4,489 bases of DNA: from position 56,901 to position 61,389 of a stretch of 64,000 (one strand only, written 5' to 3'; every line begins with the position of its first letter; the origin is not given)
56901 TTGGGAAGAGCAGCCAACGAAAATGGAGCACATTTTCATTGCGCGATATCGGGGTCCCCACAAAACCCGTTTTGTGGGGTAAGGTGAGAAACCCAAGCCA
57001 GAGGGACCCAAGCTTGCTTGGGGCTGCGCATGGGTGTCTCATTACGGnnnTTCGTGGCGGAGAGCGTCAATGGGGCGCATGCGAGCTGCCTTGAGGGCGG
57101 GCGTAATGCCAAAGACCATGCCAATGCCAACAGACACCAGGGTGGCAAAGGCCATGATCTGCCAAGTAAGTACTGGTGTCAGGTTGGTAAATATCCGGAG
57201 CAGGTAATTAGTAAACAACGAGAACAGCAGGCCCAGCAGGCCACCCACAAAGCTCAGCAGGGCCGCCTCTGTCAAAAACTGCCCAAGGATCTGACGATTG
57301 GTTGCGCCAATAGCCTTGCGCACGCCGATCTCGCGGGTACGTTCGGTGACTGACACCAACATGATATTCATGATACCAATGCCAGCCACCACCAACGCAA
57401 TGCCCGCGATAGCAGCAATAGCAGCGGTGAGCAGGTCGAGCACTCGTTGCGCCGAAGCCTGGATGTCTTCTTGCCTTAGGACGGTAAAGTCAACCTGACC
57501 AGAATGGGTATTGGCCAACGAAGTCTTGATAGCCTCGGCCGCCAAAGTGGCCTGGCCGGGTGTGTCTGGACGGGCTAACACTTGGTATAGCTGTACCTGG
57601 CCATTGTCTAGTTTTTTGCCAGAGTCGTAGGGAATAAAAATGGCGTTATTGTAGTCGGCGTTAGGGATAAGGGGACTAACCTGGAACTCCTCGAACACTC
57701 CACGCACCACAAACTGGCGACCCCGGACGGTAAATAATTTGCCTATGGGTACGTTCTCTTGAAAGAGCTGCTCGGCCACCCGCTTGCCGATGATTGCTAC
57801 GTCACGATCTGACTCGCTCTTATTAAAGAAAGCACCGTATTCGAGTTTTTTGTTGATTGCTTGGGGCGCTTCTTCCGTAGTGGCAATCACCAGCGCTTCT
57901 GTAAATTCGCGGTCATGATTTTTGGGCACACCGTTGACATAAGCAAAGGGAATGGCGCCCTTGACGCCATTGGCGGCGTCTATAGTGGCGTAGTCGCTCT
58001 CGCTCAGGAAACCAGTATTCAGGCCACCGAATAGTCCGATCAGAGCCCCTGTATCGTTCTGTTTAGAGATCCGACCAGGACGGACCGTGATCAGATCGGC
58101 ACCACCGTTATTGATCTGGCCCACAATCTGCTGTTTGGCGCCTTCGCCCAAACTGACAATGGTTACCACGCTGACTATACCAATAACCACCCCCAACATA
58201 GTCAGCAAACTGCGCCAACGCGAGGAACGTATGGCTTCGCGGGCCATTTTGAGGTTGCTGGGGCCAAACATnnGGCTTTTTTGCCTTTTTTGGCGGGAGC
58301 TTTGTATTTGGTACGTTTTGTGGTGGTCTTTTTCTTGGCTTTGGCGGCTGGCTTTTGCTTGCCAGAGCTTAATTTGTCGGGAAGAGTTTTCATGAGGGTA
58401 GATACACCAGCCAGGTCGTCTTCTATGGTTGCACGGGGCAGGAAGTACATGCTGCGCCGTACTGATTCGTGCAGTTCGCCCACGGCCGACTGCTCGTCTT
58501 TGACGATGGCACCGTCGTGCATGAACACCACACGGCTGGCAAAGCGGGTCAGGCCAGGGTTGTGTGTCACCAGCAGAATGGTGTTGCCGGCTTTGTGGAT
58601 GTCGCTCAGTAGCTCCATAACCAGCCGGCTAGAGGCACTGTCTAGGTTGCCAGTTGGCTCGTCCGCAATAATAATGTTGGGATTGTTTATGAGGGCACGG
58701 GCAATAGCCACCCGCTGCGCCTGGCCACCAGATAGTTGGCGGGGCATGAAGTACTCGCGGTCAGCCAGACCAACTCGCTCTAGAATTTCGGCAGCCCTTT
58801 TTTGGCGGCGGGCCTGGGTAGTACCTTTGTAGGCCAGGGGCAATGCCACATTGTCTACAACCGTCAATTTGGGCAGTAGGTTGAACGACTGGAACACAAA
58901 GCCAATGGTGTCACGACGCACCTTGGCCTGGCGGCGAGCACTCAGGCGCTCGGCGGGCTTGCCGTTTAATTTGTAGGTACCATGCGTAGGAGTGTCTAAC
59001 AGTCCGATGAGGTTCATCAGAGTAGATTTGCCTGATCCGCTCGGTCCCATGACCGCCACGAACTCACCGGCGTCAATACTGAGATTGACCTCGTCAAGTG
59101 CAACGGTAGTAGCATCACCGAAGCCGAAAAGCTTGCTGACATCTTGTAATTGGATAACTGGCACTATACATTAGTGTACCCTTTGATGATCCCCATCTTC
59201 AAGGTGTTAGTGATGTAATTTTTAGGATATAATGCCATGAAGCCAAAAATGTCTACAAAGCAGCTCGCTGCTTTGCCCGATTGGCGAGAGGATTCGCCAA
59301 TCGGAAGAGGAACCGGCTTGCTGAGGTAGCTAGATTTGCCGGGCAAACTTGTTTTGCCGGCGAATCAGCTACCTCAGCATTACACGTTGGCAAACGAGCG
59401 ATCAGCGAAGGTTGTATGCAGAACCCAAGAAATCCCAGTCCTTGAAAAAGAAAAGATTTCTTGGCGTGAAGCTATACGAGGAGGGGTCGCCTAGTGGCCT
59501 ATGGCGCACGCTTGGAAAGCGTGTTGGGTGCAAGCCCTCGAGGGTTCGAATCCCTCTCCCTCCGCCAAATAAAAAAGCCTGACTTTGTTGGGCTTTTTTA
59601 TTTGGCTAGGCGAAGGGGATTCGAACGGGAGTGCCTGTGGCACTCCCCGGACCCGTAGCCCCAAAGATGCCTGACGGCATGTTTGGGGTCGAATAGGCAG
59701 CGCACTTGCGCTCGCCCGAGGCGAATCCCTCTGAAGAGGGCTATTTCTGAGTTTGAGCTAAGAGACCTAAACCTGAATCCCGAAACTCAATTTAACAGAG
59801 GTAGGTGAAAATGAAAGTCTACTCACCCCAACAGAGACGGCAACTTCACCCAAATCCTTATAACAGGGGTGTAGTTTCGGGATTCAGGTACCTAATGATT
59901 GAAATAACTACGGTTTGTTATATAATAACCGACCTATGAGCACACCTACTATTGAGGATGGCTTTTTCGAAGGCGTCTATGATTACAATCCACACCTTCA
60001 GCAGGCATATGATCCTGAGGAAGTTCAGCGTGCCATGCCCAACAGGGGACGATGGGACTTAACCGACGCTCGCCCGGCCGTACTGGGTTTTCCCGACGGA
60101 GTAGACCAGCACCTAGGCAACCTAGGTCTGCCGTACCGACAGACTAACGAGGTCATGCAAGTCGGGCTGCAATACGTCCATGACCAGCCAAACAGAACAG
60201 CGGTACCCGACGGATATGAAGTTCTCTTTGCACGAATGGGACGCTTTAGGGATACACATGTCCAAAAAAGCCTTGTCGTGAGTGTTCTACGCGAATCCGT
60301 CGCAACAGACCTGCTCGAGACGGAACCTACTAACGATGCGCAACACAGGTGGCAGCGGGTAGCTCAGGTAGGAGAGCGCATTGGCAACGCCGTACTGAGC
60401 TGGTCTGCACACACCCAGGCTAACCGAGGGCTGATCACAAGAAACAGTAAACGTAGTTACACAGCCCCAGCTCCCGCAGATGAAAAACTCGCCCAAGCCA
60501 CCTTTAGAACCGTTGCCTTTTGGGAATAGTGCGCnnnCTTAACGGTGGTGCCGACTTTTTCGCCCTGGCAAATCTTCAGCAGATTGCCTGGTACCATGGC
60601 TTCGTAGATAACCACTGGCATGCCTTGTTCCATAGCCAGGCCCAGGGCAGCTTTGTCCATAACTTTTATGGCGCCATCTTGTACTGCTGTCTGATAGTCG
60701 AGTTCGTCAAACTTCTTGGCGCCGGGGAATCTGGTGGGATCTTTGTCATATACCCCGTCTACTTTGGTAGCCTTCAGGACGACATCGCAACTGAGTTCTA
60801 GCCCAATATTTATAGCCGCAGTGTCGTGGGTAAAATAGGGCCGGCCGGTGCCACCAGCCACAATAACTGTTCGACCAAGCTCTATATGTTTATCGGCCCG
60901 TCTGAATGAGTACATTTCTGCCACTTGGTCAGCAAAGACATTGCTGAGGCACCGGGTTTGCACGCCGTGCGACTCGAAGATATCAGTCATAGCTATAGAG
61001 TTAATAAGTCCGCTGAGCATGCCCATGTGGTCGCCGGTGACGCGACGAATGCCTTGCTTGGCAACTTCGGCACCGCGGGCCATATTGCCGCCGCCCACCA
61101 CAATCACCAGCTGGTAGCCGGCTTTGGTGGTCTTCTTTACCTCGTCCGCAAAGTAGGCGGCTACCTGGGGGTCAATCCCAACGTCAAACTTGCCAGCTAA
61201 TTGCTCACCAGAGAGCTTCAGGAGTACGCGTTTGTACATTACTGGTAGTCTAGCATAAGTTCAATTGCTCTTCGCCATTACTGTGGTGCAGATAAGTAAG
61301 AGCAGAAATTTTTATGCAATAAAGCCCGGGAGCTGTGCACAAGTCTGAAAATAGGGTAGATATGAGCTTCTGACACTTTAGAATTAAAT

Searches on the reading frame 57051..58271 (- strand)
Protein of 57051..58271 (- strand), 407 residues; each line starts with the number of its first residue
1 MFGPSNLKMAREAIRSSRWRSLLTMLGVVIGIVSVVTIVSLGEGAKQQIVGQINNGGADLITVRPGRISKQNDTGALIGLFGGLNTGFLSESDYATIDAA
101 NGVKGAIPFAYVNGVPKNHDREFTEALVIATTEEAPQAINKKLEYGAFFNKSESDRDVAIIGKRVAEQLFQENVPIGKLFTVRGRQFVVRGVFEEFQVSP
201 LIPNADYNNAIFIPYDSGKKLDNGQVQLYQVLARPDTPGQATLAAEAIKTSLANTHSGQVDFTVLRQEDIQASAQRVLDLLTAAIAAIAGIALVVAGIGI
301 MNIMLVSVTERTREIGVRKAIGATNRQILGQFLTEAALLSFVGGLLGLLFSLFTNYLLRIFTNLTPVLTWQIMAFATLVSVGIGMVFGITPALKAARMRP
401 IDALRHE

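Call 96: search_protein_families(library=pfam, proteins=[window:57051-58271:-], max_evalue=0.001)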
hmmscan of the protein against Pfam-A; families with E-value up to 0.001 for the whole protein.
window:57051-58271:- (407 aa): 2 families
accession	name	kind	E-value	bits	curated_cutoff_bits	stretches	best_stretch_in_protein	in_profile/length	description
PF12704.14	MacB_PCD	-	2.4e-34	119.9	27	1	21-249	1-205/207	MacB-like periplasmic core domain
PF02687.27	FtsX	-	7.9e-22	78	25.5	1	287-399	2-119/120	FtsX-like permease C-terminal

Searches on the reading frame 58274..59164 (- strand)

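Call 96: search_protein_families(library=pfam, proteins=[window:58274-59164:-], max_evalue=0.001)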
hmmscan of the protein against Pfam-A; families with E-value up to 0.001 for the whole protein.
window:58274-59164:- (297 aa): 4 families
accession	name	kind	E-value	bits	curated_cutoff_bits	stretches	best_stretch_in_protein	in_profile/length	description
PF00005.33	ABC_tran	-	1.7e-36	126.3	25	1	23-171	1-136/137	ABC transporter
PF13304.12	AAA_21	-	2.8e-07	31.3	27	0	153-205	247-302/304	AAA domain, putative AbiEii toxin, Type IV TA system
PF02463.25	SMC_N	-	1.1e-05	25.4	40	1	34-213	25-209/220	RecF/RecN/SMC N terminal domain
PF13555.12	AAA_29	-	0.00028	21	27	1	26-55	15-44/61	P-loop containing region of AAA domain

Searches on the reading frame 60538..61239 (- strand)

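Call 96: search_protein_families(library=pfam, proteins=[window:60538-61239:-], max_evalue=0.001)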
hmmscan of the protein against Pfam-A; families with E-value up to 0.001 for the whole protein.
window:60538-61239:- (234 aa): 1 family
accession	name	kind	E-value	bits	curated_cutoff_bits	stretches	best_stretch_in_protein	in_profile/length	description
PF00696.33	AA_kinase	-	8.3e-29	101.4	24.9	1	3-211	1-232/234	Amino acid kinase family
